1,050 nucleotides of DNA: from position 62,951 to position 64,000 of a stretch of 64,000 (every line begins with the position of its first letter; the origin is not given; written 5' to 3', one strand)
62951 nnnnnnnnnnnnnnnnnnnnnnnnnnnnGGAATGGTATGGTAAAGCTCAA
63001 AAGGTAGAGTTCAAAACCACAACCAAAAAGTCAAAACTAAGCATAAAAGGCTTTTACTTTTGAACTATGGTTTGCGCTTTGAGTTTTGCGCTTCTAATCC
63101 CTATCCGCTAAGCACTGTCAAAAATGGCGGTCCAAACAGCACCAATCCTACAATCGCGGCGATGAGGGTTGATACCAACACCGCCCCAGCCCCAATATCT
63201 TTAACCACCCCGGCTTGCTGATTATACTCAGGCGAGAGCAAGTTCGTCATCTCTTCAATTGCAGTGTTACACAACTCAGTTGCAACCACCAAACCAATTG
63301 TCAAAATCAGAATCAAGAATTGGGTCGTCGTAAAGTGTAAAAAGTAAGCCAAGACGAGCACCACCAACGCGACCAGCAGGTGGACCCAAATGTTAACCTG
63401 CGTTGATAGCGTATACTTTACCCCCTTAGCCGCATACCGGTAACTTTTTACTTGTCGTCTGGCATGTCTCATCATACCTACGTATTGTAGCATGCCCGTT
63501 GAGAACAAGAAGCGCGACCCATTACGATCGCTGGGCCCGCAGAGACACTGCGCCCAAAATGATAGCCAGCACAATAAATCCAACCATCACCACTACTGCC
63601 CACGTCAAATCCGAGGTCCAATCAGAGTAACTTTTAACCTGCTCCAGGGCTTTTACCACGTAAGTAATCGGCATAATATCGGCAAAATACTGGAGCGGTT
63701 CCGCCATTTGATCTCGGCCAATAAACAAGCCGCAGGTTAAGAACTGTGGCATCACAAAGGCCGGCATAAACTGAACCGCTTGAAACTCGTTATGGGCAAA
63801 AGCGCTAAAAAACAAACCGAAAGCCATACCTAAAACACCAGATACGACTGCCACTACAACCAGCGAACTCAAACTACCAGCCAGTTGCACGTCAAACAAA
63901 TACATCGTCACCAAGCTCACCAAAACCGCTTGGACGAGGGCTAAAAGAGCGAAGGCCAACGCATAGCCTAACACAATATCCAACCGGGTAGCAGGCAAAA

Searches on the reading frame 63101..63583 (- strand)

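Call 53: search_protein_families(library=pfam, proteins=[window:63101-63583:-])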
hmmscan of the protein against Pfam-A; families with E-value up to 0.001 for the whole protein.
window:63101-63583:- (160 aa): 1 family
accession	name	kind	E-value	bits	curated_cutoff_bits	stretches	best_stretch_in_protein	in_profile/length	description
PF01219.24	DAGK_prokar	-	2.7e-31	107.9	22.3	1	49-150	1-102/102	Prokaryotic diacylglycerol kinase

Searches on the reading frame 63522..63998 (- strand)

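Call 61: search_protein_families(library=pfam, proteins=[window:63522-63998:-], max_evalue=0.01)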
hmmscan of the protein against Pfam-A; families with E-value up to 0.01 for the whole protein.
window:63522-63998:- (158 aa): 3 families
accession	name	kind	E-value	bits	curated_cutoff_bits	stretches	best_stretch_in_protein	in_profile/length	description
PF01061.29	ABC2_membrane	-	8.4e-22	78.2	26.9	1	2-119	88-207/211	ABC-2 type transporter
PF12698.13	ABC2_membrane_3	-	2e-13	50.6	31.6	1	2-150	200-346/347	ABC-2 family transporter protein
PF13803.12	DUF4184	-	0.0065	16.7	25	1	6-144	58-198/229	Domain of unknown function (DUF4184)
